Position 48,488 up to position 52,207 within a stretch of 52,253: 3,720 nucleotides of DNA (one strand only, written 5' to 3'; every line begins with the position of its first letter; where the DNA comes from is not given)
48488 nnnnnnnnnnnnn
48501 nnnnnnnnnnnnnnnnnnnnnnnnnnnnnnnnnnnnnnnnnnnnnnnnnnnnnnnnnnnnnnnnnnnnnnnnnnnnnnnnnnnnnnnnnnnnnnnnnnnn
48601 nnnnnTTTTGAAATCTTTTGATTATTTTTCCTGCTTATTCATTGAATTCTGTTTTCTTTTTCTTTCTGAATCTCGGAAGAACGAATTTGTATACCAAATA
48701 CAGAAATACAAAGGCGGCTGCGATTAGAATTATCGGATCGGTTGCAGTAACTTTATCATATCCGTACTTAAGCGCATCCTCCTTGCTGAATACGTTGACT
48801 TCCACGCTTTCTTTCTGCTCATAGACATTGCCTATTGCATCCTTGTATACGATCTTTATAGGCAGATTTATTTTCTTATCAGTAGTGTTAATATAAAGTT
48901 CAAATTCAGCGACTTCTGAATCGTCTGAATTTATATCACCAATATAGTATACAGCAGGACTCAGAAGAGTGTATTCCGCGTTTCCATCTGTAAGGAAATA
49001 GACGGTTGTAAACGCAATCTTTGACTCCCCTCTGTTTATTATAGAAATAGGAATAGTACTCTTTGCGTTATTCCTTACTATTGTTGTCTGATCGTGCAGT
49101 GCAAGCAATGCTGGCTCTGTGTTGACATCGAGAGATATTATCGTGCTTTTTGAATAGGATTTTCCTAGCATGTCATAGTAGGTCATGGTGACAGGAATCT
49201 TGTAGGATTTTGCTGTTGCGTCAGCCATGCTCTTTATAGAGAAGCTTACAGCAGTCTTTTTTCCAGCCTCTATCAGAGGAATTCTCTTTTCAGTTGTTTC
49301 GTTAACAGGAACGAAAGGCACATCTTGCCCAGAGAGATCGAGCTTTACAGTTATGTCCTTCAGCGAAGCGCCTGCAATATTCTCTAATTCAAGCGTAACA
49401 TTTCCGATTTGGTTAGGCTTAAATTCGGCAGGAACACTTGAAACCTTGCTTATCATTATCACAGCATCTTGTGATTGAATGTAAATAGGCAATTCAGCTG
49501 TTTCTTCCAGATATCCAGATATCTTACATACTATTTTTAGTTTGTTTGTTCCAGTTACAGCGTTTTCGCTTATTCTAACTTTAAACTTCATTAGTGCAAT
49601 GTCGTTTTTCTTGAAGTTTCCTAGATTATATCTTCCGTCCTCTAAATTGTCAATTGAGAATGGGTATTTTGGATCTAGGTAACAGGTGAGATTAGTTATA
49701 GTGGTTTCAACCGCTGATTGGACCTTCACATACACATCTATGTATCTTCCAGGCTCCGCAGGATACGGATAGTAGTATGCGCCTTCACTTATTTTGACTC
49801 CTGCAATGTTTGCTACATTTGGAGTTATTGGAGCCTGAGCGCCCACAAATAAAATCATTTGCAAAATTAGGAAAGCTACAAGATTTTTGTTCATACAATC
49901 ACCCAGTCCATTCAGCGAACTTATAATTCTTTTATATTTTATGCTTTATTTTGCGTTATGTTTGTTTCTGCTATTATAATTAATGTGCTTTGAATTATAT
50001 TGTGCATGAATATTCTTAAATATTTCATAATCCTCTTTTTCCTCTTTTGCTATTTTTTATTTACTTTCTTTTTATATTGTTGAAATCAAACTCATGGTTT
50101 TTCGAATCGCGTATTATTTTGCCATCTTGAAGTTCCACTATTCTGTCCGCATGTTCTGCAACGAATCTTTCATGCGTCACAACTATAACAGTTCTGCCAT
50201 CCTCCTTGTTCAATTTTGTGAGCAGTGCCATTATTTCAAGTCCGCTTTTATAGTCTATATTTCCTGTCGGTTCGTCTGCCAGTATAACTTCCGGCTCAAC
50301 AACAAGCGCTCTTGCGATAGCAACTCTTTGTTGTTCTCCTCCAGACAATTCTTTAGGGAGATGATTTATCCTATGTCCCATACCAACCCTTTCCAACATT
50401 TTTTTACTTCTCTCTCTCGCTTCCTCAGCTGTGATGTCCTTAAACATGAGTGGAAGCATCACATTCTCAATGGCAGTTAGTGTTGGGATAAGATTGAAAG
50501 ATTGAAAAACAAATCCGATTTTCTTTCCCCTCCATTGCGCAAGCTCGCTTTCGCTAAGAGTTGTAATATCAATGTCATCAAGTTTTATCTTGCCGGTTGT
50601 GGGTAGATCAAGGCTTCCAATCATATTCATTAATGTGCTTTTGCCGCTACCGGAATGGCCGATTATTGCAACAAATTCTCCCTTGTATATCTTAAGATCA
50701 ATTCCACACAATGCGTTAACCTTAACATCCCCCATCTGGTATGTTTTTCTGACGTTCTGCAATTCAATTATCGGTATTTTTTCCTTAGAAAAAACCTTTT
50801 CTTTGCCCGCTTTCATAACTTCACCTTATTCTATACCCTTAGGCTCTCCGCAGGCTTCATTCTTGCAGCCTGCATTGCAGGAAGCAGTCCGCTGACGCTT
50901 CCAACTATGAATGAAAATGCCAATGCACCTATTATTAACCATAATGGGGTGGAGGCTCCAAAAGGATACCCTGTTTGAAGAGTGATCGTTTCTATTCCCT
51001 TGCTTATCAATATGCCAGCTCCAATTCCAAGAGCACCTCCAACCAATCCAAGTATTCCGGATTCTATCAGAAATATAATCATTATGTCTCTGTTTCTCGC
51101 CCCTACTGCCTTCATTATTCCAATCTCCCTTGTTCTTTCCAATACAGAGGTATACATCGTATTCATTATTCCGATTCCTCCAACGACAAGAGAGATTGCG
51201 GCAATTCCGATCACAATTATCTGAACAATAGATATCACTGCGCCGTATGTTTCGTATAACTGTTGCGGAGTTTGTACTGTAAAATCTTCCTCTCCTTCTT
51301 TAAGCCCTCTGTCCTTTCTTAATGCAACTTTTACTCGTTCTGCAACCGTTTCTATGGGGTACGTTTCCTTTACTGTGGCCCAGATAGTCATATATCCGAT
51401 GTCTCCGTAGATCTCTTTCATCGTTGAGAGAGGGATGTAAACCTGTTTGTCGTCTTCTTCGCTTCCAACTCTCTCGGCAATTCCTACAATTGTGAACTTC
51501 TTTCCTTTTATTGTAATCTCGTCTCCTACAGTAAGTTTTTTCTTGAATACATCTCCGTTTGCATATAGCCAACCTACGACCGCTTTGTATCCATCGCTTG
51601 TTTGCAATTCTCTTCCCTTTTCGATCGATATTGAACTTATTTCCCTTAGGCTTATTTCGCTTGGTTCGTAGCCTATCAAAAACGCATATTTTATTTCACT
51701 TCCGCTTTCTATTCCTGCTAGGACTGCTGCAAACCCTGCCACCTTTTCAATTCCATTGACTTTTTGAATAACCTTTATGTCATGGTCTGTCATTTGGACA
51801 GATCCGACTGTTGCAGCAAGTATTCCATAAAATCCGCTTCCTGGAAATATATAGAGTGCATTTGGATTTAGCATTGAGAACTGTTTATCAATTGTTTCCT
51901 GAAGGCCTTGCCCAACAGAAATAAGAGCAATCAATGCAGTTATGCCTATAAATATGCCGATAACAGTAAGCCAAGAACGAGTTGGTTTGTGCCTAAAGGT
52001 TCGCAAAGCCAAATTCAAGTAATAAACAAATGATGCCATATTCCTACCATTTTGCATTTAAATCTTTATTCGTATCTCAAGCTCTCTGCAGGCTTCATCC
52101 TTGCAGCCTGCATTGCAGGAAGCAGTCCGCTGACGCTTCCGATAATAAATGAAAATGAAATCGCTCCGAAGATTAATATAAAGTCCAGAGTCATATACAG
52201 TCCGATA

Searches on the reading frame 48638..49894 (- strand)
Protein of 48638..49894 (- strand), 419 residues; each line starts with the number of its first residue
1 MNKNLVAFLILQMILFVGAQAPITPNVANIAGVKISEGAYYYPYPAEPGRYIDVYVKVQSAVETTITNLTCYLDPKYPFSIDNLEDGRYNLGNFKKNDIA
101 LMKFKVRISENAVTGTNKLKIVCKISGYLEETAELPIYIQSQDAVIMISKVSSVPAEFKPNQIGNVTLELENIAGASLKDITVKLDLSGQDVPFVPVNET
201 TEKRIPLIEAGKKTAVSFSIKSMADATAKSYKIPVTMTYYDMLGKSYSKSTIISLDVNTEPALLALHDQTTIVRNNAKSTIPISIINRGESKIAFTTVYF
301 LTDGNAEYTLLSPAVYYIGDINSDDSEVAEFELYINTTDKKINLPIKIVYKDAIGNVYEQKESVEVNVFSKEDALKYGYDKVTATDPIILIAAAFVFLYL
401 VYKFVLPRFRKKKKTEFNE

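Call 20: search_protein_families(library=pfam, proteins=[window:48638-49894:-], max_evalue=0.001)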
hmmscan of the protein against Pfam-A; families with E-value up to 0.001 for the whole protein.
window:48638-49894:- (419 aa): 1 family
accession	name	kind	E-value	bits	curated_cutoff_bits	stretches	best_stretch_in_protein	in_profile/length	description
PF07705.17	CARDB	-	2.3e-08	34.6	22.7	1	148-236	6-82/101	CARDB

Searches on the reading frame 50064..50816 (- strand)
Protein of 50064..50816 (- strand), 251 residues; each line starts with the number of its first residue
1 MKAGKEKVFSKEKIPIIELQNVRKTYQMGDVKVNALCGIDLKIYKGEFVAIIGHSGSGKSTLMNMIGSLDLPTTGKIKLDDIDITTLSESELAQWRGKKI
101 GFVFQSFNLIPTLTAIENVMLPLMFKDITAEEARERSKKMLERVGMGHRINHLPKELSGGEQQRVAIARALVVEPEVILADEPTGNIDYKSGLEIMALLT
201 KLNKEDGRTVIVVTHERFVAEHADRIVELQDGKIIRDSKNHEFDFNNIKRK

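Call 20: search_protein_families(library=pfam, proteins=[window:50064-50816:-], max_evalue=0.001)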
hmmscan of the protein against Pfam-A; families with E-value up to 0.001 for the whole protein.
window:50064-50816:- (251 aa): 4 families
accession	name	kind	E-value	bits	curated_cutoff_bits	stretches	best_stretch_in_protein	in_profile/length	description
PF00005.33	ABC_tran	-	5.7e-37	127.8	25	1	38-184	3-136/137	ABC transporter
PF02463.25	SMC_N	-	3.1e-05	24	40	0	46-229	24-211/220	RecF/RecN/SMC N terminal domain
PF03193.22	RsgA_GTPase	-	0.00042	20.6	30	1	44-77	104-137/174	RsgA GTPase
PF13555.12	AAA_29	-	0.00065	19.8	27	0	46-67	23-43/61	P-loop containing region of AAA domain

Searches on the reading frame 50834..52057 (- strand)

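Call 20: search_protein_families(library=pfam, proteins=[window:50834-52057:-], max_evalue=0.001)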
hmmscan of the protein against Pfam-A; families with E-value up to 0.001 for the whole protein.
window:50834-52057:- (408 aa): 2 families
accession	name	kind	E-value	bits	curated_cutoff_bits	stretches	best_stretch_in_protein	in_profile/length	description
PF12704.14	MacB_PCD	-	5.5e-29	102.4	27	1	28-243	1-205/207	MacB-like periplasmic core domain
PF02687.27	FtsX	-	1.9e-23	83.2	25.5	1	285-402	3-120/120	FtsX-like permease C-terminal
